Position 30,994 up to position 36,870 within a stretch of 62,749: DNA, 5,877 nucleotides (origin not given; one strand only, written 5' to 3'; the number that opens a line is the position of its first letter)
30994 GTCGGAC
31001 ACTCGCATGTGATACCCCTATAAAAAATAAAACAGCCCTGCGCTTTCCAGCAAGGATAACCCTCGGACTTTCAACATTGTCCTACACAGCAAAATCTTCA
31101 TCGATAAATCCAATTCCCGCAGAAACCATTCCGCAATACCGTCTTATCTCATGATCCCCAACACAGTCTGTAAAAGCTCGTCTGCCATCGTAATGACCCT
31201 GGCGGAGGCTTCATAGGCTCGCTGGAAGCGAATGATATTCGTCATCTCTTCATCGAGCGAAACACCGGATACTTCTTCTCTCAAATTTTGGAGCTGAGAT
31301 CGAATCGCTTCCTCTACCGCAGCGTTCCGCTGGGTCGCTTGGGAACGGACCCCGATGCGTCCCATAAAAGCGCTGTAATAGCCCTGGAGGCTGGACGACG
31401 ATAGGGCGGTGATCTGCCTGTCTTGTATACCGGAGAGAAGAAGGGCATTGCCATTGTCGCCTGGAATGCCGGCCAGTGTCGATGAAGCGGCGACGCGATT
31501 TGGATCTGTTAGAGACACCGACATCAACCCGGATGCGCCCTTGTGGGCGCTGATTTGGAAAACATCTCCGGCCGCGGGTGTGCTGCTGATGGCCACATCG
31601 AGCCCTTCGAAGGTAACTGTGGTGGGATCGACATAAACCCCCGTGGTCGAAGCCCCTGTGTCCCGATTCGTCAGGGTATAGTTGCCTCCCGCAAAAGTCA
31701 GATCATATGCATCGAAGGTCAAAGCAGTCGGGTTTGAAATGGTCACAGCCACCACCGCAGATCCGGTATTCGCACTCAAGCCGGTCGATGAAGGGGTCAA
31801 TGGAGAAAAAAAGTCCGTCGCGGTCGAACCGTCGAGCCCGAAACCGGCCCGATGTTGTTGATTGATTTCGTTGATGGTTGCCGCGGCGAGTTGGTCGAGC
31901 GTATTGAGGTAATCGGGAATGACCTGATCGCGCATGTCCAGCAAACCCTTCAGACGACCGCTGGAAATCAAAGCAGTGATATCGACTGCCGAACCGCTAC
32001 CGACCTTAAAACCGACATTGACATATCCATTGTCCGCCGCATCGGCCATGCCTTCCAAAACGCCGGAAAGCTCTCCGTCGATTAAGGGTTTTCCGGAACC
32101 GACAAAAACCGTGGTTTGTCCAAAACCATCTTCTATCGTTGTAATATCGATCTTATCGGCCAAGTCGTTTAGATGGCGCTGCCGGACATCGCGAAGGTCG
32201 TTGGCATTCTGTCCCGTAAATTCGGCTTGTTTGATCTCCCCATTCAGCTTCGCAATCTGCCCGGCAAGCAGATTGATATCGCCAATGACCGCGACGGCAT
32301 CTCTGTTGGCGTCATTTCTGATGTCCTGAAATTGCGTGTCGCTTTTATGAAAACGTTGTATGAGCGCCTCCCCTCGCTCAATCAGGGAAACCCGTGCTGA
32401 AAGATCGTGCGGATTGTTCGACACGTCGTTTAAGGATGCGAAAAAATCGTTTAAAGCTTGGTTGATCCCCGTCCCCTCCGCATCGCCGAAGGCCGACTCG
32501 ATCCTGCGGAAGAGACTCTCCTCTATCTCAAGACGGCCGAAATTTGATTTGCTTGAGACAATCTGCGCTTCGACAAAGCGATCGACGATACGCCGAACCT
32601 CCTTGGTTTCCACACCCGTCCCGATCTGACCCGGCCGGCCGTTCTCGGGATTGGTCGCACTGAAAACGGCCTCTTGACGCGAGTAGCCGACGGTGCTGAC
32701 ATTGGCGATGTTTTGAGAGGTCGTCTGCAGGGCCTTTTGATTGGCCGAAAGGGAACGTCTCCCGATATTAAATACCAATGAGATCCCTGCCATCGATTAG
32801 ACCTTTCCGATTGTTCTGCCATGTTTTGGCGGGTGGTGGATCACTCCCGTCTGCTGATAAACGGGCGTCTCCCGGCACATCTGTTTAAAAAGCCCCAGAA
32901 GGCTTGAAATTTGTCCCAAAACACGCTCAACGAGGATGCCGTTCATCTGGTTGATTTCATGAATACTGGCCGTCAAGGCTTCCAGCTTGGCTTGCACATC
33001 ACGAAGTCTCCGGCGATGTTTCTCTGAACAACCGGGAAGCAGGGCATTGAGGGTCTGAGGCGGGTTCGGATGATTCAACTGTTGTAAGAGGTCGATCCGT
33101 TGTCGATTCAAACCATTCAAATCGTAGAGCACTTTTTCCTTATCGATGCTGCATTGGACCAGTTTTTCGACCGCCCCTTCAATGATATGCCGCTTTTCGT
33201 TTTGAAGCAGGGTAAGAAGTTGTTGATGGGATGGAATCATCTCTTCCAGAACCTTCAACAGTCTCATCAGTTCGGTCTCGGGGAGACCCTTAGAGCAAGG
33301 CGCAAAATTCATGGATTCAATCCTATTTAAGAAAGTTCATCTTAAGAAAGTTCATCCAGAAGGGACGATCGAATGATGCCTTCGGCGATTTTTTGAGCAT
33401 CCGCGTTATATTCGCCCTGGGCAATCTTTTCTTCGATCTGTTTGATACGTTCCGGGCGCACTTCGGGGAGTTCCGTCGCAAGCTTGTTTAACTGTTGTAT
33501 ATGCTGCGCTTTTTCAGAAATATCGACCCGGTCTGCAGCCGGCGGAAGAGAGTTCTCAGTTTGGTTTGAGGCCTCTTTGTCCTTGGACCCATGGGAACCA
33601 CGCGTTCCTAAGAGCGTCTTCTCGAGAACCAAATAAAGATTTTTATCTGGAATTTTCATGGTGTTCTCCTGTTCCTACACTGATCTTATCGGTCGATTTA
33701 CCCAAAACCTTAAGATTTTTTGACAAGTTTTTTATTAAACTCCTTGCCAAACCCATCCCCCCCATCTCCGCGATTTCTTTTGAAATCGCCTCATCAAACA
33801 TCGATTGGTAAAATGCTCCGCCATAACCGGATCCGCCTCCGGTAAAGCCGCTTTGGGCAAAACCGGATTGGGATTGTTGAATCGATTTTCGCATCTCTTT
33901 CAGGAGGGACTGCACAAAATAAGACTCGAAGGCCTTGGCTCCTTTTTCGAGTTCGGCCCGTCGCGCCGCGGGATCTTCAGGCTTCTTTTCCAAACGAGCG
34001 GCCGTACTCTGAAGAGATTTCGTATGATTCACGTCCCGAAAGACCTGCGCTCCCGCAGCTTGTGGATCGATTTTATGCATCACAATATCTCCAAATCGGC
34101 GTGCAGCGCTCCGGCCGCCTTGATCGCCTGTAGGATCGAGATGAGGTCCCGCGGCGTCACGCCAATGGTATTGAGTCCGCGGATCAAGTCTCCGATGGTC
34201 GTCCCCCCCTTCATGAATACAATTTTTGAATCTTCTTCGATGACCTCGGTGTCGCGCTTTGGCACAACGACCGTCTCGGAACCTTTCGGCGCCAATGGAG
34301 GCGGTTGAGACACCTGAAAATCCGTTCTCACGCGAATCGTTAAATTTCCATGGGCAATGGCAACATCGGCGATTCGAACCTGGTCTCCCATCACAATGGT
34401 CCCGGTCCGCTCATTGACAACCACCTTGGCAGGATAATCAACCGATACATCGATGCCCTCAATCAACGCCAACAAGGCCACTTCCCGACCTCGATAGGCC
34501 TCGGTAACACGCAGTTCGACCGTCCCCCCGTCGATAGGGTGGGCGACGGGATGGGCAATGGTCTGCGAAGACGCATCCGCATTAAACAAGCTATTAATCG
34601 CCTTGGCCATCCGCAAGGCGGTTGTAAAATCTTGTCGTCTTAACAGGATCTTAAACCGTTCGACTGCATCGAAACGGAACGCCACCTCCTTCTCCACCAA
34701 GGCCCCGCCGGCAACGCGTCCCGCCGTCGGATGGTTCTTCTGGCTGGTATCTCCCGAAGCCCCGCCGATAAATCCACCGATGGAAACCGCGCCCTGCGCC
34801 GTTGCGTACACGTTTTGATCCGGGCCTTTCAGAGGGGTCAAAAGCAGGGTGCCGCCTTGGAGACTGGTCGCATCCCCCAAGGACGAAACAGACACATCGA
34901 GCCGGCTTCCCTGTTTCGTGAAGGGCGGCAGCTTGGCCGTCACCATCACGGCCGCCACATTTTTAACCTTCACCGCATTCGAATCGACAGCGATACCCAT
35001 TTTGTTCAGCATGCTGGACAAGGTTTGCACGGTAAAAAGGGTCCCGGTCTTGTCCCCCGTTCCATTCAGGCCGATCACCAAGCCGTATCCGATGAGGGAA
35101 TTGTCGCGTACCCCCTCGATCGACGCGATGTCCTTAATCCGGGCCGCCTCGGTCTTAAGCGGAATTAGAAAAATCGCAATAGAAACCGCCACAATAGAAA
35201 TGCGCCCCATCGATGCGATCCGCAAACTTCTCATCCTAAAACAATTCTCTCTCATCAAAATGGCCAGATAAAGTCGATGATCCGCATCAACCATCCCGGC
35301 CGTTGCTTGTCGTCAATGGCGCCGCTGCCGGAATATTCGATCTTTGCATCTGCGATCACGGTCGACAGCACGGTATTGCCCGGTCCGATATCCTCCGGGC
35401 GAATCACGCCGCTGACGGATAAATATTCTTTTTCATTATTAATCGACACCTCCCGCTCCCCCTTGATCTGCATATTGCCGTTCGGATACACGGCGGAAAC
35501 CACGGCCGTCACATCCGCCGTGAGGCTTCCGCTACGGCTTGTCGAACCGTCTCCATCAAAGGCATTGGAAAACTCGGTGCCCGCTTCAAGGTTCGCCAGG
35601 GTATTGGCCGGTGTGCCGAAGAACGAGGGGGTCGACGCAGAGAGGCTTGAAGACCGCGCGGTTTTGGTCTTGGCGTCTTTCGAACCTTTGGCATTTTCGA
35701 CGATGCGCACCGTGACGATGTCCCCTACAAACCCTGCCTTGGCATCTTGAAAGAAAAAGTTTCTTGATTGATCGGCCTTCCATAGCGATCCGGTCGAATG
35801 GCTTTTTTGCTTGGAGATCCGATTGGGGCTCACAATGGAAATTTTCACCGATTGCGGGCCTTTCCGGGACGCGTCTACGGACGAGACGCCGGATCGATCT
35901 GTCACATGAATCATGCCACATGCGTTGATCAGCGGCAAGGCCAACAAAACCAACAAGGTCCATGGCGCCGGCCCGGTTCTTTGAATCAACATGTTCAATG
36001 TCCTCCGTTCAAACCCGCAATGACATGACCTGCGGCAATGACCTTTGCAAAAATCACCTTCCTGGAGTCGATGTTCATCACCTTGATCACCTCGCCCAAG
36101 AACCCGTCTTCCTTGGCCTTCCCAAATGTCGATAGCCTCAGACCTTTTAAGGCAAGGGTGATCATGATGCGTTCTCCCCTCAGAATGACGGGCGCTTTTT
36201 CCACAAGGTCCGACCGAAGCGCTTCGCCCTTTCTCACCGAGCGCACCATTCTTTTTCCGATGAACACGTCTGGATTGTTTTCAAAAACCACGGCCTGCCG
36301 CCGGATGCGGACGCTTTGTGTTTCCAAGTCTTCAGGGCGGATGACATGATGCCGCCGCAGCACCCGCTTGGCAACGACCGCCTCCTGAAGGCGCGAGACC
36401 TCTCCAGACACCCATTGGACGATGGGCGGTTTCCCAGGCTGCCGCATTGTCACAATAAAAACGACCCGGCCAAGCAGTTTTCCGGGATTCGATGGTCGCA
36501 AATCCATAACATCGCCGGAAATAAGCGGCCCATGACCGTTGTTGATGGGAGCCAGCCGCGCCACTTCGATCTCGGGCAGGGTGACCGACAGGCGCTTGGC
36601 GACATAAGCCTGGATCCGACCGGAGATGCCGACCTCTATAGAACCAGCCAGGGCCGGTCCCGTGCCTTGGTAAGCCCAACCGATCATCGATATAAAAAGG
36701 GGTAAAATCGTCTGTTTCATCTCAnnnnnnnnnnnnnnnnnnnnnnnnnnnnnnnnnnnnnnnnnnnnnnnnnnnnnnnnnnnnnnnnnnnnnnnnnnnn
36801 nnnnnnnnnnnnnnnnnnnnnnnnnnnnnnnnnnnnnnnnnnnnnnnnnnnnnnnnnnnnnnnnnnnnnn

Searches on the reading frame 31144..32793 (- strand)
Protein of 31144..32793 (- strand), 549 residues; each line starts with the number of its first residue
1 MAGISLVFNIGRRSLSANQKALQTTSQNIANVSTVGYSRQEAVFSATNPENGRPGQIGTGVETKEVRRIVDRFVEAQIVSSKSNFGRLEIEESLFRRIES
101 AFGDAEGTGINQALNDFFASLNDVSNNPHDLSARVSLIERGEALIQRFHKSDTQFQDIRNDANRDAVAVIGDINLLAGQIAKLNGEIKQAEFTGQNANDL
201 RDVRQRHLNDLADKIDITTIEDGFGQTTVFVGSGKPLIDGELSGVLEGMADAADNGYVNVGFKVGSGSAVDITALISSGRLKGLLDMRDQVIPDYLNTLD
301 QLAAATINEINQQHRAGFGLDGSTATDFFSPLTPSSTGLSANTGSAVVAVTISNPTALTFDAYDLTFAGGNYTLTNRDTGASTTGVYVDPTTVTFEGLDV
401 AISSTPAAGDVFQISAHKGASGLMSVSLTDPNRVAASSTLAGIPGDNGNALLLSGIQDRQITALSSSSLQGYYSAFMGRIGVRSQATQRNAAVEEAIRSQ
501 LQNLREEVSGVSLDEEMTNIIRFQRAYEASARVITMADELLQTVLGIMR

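Call 10: search_protein_families(library=pfam, proteins=[window:31144-32793:-], max_evalue=0.001)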
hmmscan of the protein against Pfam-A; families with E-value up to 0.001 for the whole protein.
window:31144-32793:- (549 aa): 4 families
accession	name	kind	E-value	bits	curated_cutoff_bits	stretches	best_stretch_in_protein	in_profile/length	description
PF22638.1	FlgK_D1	-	2e-63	214.5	28.6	1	96-329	2-233/233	Flagellar hook-associated protein FlgK helical domain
PF06429.18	Flg_bbr_C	-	2.5e-16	59.4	23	1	507-545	6-44/46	Flagellar basal body rod FlgEFG protein C-terminal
PF21158.3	flgK_1st_1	-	2.8e-06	27.7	24.2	1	340-414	4-79/81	Flagellar hook-associated protein 1, D2-like domain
PF00460.25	Flg_bb_rod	-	5.7e-06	26.6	20.7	1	9-37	2-30/31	Flagella basal body rod protein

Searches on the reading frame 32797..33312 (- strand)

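Call 11: search_protein_families(library=pfam, proteins=[window:32797-33312:-], max_evalue=0.001)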
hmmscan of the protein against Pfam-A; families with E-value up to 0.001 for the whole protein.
window:32797-33312:- (171 aa): 1 family
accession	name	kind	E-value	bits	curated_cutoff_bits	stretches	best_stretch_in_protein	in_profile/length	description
PF05130.17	FlgN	-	2.8e-20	73.7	30.5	1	16-156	4-143/147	FlgN protein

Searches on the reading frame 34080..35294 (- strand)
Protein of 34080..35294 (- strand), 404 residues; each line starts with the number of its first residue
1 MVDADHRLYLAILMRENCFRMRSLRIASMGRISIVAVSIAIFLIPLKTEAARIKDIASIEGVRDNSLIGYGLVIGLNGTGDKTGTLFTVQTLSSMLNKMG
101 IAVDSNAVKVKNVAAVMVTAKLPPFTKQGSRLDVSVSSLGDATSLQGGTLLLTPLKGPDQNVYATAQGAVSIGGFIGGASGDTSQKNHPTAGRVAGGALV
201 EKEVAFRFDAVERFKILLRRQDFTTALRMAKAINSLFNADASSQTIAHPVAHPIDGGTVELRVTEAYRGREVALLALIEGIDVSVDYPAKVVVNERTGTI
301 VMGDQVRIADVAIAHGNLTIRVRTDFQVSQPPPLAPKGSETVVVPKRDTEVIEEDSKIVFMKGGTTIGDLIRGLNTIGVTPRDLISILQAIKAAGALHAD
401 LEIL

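Call 11: search_protein_families(library=pfam, proteins=[window:34080-35294:-], max_evalue=0.001)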
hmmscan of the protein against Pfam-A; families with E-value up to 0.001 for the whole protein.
window:34080-35294:- (404 aa): 1 family
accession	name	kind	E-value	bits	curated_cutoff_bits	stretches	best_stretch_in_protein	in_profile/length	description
PF02119.21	FlgI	-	2.4e-135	451.3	25.3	1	52-403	1-343/343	Flagellar P-ring protein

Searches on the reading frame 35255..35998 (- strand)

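Call 11: search_protein_families(library=pfam, proteins=[window:35255-35998:-], max_evalue=0.001)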
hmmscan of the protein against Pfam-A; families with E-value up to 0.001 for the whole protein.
window:35255-35998:- (247 aa): 1 family
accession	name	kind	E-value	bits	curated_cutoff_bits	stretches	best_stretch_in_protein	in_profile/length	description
PF02107.21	FlgH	-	1.8e-60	204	27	1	67-246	2-172/172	Flagellar L-ring protein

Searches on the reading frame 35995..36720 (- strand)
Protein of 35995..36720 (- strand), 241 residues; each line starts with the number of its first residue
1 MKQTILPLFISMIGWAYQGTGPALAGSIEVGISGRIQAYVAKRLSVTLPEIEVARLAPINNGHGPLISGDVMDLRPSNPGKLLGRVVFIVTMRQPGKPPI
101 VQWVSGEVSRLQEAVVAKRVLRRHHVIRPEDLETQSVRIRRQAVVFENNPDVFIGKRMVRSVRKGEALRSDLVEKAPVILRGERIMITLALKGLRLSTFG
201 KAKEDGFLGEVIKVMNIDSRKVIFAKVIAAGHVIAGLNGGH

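Call 11: search_protein_families(library=pfam, proteins=[window:35995-36720:-], max_evalue=0.001)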
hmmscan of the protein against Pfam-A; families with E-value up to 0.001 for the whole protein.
window:35995-36720:- (241 aa): 2 families
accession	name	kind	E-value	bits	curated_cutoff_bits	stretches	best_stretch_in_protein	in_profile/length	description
PF13144.11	ChapFlgA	-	1.9e-26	93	23.8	1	113-233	2-120/122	Chaperone for flagella basal body P-ring formation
PF08666.17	SAF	-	5.6e-07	30.5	21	1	114-174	3-63/63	SAF domain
